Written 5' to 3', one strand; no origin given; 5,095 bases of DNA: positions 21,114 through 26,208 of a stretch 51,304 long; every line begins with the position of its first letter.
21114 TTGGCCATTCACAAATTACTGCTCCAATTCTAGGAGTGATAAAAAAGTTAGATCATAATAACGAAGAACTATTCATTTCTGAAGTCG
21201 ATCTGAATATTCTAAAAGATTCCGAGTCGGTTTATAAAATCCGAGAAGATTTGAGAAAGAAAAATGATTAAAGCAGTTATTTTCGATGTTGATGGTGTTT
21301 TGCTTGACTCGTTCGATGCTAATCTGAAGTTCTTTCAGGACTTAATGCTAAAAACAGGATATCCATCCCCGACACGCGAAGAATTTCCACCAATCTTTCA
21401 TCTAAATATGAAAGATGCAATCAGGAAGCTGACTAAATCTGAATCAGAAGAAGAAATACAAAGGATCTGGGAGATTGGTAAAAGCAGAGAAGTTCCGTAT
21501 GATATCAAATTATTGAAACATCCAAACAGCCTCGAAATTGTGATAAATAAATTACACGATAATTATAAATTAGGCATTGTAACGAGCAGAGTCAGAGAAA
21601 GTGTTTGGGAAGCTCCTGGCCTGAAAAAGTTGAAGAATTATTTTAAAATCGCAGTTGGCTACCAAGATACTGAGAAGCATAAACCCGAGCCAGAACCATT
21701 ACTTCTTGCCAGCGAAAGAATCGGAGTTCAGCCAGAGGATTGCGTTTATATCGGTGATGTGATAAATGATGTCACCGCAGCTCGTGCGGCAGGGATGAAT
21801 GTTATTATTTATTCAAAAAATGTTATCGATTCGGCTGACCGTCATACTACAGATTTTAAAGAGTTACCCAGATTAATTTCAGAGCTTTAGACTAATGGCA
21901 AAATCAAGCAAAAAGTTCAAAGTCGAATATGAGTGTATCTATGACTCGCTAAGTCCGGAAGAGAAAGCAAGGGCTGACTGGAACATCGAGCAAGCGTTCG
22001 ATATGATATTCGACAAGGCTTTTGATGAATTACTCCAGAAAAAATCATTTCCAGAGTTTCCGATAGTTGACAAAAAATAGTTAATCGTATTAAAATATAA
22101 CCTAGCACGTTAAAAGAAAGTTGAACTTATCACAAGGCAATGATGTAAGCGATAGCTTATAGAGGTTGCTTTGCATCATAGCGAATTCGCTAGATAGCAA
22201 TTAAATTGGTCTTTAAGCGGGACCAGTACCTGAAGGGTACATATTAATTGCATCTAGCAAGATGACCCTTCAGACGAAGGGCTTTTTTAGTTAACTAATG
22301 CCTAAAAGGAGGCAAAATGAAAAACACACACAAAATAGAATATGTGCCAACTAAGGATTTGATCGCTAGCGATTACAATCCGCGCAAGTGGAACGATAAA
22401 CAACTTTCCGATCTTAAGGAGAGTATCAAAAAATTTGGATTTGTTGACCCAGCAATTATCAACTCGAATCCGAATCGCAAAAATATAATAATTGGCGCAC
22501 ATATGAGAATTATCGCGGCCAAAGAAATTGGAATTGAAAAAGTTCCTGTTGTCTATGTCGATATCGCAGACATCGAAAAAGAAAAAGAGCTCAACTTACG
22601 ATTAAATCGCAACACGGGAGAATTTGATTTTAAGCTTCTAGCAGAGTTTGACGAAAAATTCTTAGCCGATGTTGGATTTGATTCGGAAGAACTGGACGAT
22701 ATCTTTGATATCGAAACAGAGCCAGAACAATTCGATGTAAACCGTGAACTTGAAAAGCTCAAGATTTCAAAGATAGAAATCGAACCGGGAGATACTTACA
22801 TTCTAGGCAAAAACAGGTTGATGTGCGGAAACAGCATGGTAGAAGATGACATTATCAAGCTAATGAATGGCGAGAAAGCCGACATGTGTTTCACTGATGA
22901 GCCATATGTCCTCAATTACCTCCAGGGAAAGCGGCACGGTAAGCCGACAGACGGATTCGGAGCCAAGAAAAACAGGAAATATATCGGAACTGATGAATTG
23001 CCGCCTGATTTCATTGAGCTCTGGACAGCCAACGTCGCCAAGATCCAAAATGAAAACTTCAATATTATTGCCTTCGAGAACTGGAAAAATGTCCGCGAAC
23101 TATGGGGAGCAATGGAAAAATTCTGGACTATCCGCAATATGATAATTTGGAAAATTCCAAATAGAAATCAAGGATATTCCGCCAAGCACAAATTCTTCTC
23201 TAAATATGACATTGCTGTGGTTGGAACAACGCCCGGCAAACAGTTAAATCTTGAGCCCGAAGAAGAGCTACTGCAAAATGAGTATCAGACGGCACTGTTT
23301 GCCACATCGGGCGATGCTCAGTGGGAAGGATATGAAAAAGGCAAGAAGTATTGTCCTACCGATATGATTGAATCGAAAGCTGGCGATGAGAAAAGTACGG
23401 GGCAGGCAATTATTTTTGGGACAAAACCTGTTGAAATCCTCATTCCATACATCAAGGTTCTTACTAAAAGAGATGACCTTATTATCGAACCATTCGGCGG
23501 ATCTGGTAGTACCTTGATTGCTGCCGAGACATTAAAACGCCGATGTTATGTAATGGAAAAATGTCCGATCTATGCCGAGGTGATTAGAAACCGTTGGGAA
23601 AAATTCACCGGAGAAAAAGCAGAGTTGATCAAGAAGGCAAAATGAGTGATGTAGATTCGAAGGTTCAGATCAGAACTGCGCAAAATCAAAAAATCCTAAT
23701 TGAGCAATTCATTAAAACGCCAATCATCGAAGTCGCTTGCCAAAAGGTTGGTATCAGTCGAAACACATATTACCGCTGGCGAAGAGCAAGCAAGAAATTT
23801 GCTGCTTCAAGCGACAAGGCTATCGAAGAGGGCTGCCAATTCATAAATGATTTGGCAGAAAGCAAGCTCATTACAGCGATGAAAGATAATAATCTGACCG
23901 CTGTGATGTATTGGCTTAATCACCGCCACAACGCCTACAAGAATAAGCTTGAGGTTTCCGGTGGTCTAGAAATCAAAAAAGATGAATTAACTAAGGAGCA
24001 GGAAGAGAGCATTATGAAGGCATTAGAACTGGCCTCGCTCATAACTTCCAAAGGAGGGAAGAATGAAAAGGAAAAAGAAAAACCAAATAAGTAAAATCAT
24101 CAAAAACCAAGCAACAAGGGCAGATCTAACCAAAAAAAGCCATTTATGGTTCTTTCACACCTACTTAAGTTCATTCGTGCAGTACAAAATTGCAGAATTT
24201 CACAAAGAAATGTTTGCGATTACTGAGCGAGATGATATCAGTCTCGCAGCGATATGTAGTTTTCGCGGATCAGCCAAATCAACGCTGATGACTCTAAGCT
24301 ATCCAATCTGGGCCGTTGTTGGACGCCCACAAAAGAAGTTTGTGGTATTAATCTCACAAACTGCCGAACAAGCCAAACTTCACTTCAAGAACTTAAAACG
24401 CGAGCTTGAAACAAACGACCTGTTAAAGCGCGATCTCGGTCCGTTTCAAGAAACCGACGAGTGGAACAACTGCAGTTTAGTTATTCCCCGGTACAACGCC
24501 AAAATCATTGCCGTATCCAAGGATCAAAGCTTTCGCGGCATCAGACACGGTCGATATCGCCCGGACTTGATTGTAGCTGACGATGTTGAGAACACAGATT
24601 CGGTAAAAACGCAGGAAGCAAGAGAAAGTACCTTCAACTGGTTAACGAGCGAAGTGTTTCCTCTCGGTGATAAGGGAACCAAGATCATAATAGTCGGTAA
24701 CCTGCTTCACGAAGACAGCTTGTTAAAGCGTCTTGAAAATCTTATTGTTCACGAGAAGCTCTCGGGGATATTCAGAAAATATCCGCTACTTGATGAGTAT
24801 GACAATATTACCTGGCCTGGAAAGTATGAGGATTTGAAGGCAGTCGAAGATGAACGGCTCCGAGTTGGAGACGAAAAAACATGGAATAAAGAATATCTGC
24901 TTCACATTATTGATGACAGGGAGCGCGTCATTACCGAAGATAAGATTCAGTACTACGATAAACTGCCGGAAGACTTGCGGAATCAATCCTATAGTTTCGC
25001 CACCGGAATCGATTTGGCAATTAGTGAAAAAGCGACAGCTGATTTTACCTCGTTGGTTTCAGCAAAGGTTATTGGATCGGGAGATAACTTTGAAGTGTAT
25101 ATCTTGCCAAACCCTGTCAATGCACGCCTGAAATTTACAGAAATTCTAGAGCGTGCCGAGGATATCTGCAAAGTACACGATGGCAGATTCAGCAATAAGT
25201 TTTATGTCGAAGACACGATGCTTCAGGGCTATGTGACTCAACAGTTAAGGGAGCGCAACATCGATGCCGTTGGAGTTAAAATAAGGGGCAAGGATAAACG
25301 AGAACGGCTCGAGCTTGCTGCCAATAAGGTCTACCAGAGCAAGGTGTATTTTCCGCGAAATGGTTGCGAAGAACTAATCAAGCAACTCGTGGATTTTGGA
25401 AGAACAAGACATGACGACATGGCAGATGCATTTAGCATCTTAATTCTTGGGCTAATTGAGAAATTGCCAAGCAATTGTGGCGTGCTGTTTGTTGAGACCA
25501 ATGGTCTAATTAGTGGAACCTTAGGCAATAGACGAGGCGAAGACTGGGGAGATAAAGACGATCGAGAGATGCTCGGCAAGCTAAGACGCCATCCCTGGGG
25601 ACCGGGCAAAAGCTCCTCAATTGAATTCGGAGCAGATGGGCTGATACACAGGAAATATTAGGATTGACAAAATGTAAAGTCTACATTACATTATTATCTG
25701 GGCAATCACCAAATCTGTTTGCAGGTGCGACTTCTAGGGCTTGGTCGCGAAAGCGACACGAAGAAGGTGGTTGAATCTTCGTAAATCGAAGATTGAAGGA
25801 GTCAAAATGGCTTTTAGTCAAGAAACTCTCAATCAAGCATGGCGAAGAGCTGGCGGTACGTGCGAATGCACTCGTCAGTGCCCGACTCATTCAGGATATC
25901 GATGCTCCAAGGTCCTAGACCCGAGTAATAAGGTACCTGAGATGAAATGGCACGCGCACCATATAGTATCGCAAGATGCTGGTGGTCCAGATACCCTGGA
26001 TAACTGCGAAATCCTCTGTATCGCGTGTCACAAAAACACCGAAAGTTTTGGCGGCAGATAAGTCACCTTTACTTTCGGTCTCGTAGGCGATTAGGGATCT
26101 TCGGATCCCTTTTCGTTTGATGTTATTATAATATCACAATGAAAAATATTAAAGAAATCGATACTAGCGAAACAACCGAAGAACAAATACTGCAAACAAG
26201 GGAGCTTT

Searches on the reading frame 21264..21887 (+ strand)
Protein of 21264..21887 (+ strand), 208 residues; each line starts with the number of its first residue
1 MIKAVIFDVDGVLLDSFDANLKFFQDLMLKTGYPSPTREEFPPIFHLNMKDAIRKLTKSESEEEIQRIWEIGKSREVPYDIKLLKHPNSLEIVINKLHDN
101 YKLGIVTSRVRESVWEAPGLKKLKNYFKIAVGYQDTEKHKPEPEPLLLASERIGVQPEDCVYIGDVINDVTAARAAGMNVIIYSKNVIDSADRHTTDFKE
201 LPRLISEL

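Call 13: search_protein_families(library=pfam, proteins=[window:21264-21887:+], max_evalue=0.01)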
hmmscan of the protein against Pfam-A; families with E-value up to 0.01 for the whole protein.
window:21264-21887:+ (208 aa): 4 families
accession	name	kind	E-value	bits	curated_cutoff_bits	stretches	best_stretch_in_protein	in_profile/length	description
PF13419.12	HAD_2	-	2e-39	136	23.8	1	5-182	1-177/178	Haloacid dehalogenase-like hydrolase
PF00702.32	Hydrolase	-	5e-22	79.7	26.4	1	2-177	1-191/191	haloacid dehalogenase-like hydrolase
PF13242.12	Hydrolase_like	-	4.4e-09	36.6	22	1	139-195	3-60/75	HAD-hyrolase-like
PF12710.13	HAD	-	8.3e-06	26.8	27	1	5-174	1-189/189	haloacid dehalogenase-like hydrolase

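Call 14: search_protein_families(library=phrogs, proteins=[window:21264-21887:+], max_evalue=0.001)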
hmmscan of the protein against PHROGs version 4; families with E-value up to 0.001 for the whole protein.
window:21264-21887:+ (208 aa): 4 families
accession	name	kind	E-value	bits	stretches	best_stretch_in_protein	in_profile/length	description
phrog_8468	-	other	8.4e-21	75.8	1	2-187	7-196/221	HAD-superfamily hydrolase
phrog_29467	-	unknown function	3e-12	47.9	1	90-184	60-155/178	-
phrog_16932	-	unknown function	1.6e-10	41.5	1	86-182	42-141/480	-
phrog_33220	-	unknown function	0.00011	20.5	1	122-195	75-151/1558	-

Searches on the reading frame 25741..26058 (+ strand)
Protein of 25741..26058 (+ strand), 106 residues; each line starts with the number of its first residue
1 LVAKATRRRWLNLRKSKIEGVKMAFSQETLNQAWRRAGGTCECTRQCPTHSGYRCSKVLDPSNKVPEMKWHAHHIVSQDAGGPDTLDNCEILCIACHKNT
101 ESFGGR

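Call 13: search_protein_families(library=pfam, proteins=[window:25741-26058:+], max_evalue=0.01)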
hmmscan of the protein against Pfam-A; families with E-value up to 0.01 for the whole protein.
window:25741-26058:+ (106 aa): 1 family
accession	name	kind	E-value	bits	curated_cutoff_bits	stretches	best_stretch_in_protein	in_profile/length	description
PF01844.29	HNH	-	9.1e-10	39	21.4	1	62-100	11-44/47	HNH endonuclease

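Call 14: search_protein_families(library=phrogs, proteins=[window:25741-26058:+], max_evalue=0.001)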
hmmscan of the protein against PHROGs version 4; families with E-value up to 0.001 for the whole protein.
window:25741-26058:+ (106 aa): 10 families
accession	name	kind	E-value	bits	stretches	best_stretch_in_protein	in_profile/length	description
phrog_1035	-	DNA, RNA and nucleotide metabolism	1.9e-06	29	1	5-96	126-206/271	endonuclease VII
phrog_740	-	DNA, RNA and nucleotide metabolism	2e-06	28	1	15-102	15-86/332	HNH endonuclease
phrog_333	-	DNA, RNA and nucleotide metabolism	4.6e-06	27.8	1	44-98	25-76/138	HNH endonuclease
phrog_2118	-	DNA, RNA and nucleotide metabolism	7.9e-06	26.6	1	17-96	155-217/301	HNH endonuclease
phrog_6050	-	DNA, RNA and nucleotide metabolism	1.1e-05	25.4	1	9-99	283-356/402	HNH endonuclease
phrog_1271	-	DNA, RNA and nucleotide metabolism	2.1e-05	25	1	33-105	262-320/361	HNH endonuclease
phrog_589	-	DNA, RNA and nucleotide metabolism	0.0002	22.1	1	24-99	77-137/179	HNH endonuclease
phrog_119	-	DNA, RNA and nucleotide metabolism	0.00032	20.6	1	45-101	196-255/443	HNH endonuclease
phrog_7370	-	DNA, RNA and nucleotide metabolism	0.0005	21.1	0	69-100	53-83/115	HNH endonuclease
phrog_15103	-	unknown function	0.00058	20.4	1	25-101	190-255/280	-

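Call 72: search_protein_families(library=padloc, proteins=[window:25741-26058:+], max_evalue=0.001)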
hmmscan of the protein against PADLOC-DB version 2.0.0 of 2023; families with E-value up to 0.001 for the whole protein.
window:25741-26058:+ (106 aa): 1 family
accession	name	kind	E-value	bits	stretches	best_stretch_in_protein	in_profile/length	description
PDLC03656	mREase_IV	-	1.8e-05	22.6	1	70-99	225-254/277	Type IV methyl-directed restriction enzyme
